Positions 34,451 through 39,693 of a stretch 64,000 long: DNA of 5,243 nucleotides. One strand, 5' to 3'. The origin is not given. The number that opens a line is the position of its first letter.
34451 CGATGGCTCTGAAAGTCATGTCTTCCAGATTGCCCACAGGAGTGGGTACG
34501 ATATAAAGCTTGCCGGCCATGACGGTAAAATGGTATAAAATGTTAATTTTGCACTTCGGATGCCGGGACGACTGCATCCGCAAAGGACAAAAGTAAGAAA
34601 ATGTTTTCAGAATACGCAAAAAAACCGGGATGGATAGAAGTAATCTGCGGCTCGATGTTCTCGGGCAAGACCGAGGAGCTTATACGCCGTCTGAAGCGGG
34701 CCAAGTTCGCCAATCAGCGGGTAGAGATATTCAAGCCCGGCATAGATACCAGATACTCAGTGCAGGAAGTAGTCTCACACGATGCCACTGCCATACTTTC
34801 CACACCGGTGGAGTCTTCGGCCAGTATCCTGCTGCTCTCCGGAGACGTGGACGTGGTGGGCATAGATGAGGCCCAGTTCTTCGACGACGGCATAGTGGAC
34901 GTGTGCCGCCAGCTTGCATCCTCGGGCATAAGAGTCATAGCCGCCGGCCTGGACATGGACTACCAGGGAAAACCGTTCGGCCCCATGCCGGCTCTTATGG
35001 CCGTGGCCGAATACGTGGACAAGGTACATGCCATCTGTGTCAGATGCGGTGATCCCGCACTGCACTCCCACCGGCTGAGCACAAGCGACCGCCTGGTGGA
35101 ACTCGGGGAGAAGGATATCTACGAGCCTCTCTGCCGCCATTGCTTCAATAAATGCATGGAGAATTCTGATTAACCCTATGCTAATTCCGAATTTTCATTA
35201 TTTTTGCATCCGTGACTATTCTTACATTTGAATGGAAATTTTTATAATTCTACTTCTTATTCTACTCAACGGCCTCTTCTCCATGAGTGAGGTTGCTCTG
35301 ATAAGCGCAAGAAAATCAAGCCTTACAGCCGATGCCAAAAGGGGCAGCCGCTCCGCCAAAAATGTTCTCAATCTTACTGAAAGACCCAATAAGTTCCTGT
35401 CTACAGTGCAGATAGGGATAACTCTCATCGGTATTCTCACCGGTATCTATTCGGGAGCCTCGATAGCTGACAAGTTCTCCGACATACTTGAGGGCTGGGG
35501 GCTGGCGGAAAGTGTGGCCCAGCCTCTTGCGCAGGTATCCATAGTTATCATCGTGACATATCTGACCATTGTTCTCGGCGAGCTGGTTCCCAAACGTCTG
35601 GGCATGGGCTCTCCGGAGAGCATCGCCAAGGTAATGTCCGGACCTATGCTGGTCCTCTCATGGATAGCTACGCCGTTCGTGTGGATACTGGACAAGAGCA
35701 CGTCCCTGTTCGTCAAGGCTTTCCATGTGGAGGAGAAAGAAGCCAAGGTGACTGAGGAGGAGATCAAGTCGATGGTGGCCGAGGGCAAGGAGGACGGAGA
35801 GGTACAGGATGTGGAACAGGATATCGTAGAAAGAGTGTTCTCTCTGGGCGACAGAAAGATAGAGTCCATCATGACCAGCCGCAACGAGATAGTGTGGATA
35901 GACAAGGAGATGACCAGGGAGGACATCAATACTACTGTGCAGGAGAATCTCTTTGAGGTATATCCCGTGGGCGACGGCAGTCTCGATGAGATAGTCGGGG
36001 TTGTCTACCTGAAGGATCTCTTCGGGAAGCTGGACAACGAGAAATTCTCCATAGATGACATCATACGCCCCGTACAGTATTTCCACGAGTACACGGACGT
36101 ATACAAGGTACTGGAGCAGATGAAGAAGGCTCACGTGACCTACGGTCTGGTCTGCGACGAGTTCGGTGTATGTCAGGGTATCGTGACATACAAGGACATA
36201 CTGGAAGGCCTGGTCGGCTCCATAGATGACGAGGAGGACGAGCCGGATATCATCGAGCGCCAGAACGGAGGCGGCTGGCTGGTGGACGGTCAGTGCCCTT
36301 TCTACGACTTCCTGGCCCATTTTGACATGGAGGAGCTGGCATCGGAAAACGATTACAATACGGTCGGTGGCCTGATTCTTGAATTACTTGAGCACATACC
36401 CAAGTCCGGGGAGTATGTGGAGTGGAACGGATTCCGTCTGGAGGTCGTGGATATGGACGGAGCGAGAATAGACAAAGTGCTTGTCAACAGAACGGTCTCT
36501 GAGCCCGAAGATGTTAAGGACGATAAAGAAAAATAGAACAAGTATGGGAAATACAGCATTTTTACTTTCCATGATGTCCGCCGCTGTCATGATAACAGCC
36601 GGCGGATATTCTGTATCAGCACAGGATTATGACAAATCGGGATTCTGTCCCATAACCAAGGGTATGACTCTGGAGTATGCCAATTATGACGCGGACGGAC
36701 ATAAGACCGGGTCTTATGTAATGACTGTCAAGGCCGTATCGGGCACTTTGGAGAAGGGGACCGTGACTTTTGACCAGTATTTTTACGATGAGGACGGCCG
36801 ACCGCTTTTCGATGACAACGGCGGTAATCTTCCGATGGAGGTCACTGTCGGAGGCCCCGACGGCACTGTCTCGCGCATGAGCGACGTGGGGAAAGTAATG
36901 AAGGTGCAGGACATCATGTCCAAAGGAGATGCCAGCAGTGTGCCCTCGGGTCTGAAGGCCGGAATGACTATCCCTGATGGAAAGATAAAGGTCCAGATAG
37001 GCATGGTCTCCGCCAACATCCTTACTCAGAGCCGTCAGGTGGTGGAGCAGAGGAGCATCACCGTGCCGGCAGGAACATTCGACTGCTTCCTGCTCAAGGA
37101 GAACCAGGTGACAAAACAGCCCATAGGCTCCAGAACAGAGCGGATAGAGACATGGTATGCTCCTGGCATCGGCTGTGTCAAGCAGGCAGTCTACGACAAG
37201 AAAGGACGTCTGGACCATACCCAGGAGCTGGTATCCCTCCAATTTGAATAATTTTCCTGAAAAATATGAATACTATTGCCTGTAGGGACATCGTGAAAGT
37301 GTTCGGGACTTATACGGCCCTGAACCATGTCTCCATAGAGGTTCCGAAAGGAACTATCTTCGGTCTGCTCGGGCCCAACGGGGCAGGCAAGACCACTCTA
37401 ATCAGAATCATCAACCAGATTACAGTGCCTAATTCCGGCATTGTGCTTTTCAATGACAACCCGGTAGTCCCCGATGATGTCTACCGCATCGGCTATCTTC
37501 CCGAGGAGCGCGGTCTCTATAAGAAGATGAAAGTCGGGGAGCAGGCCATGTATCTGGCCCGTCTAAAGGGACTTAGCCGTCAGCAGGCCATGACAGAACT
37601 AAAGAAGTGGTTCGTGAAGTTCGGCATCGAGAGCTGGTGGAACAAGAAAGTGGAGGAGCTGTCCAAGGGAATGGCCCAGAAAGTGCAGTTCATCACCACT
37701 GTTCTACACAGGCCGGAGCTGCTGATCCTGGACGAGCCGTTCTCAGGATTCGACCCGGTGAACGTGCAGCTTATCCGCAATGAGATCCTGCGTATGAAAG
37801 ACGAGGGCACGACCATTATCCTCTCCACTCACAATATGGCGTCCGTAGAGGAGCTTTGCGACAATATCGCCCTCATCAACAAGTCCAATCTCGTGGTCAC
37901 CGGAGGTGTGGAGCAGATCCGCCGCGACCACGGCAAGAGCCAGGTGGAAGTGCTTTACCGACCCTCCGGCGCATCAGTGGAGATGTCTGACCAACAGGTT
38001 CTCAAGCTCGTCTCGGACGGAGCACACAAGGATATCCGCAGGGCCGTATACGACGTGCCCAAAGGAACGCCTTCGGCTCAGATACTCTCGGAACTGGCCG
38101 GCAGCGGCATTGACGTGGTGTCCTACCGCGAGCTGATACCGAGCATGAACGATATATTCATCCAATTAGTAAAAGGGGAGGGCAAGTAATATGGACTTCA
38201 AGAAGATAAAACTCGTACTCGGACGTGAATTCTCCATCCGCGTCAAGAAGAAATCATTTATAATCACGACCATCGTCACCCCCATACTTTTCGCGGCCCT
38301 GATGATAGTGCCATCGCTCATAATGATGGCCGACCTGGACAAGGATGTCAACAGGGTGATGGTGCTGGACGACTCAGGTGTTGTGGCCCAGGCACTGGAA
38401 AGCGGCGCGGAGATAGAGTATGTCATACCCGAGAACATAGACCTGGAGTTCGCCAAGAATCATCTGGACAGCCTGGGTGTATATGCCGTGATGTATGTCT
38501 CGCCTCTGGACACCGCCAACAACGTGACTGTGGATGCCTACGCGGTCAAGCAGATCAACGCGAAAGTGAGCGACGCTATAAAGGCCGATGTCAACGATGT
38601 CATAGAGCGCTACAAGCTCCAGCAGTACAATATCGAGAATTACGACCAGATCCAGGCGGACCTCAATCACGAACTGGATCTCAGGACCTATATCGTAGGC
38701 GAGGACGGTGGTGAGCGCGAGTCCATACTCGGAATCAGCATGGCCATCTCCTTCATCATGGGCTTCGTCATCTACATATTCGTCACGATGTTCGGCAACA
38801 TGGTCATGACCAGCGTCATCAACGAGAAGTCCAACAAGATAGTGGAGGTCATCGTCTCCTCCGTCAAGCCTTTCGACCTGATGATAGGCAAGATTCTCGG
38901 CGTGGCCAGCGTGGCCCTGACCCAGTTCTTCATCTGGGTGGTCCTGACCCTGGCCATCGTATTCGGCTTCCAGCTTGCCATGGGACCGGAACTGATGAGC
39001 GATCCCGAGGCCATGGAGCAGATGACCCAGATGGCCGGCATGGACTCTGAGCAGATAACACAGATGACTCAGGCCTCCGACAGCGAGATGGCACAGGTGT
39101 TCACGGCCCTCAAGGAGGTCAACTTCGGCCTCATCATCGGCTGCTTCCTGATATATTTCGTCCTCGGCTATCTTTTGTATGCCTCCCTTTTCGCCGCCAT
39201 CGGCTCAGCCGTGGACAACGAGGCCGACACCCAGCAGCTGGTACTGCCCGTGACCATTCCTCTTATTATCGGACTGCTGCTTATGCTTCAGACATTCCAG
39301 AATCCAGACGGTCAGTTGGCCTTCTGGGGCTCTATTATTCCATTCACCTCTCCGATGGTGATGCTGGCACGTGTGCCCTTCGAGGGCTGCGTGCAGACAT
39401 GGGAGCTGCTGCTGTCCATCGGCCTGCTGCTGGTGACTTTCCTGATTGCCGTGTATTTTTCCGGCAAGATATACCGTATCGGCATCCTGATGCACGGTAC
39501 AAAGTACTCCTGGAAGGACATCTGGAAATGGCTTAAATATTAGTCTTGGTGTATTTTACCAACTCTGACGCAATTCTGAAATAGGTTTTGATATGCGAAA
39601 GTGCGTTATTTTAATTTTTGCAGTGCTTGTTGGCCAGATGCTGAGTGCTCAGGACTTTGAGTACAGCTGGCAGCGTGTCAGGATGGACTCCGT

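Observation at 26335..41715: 480-bp inverted-repeat arms with perfect 82-nt and 126-nt blocks bracket a 14.4-kb gene segment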

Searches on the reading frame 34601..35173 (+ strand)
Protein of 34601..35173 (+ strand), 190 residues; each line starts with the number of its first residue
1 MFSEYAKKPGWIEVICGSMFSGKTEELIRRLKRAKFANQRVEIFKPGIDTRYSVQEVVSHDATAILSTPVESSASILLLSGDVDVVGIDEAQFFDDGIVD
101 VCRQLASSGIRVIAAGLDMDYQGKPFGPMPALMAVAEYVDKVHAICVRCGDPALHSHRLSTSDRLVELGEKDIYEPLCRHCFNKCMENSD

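Call 8: search_protein_families(library=pfam, proteins=[window:34601-35173:+])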
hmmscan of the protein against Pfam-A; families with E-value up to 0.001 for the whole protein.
window:34601-35173:+ (190 aa): 1 family
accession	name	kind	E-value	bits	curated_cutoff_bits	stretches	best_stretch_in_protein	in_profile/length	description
PF00265.24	TK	-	2.4e-53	181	20.6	1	10-182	1-176/176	Thymidine kinase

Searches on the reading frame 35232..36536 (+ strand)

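Call 9: search_protein_families(library=pfam, proteins=[window:35232-36536:+])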
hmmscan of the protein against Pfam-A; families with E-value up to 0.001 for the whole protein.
window:35232-36536:+ (434 aa): 3 families
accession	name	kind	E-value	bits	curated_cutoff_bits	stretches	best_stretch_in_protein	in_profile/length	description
PF01595.25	CNNM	-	2.5e-50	171.1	28.4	1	4-193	1-179/181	Cyclin M transmembrane N-terminal domain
PF03471.22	CorC_HlyC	-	7.5e-21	74.4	27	1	343-420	2-79/81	Transporter associated domain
PF00571.33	CBS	-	7.6e-12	45.8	24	1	276-328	3-56/57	CBS domain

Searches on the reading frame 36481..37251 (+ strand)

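Call 9: search_protein_families(library=pfam, proteins=[window:36481-37251:+])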
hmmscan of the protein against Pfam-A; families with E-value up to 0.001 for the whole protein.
window:36481-37251:+ (256 aa): 1 family
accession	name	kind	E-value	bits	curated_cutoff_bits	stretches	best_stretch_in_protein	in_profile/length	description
PF21347.3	DUF3108_like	-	5e-27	95.5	27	1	60-250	2-199/199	DUF3108-like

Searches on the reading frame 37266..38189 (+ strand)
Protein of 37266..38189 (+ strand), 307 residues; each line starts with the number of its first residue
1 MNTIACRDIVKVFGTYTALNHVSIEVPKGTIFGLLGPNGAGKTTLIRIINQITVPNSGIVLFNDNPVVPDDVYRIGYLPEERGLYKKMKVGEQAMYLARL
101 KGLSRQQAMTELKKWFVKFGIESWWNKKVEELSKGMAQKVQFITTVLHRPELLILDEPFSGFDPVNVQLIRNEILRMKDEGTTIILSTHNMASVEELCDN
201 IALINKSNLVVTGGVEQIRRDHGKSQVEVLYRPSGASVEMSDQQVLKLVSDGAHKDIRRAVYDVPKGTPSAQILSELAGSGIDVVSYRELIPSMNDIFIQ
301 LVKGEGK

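Call 9: search_protein_families(library=pfam, proteins=[window:37266-38189:+])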
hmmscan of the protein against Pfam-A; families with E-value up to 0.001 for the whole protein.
window:37266-38189:+ (307 aa): 5 families
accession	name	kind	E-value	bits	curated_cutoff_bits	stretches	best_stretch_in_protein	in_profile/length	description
PF00005.33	ABC_tran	-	1.1e-26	94.4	25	1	19-159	1-136/137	ABC transporter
PF13304.12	AAA_21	-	1.3e-15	58.7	27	1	130-192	236-301/304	AAA domain, putative AbiEii toxin, Type IV TA system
PF13732.12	DrrA1-3_C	-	3.8e-12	47.2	27.4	1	213-302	1-81/81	ATP-binding protein DrrA1-3-like, C-terminal domain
PF13476.12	AAA_23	-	0.00026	22.1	27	1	13-51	7-41/201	AAA domain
PF13555.12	AAA_29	-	0.00083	19.5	27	0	22-63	15-55/61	P-loop containing region of AAA domain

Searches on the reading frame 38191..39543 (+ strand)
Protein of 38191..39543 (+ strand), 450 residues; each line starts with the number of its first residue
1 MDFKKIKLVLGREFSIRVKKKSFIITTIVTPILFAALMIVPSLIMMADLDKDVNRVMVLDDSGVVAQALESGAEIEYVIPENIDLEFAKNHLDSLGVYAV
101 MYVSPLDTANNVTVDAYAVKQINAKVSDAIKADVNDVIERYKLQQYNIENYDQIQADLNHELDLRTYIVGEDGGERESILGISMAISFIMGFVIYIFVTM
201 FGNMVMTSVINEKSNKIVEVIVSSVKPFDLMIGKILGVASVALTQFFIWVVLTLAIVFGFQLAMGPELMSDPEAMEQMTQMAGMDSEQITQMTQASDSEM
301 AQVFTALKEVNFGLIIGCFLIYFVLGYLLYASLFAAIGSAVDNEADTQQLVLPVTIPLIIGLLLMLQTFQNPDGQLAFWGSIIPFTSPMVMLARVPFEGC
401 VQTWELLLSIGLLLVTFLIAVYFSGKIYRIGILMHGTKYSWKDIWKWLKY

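Call 9: search_protein_families(library=pfam, proteins=[window:38191-39543:+])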
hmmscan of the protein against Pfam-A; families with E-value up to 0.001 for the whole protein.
window:38191-39543:+ (450 aa): 1 family
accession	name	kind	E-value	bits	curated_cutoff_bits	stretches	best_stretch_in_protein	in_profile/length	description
PF12698.13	ABC2_membrane_3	-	2.4e-51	175.3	31.6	1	21-422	1-343/347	ABC-2 family transporter protein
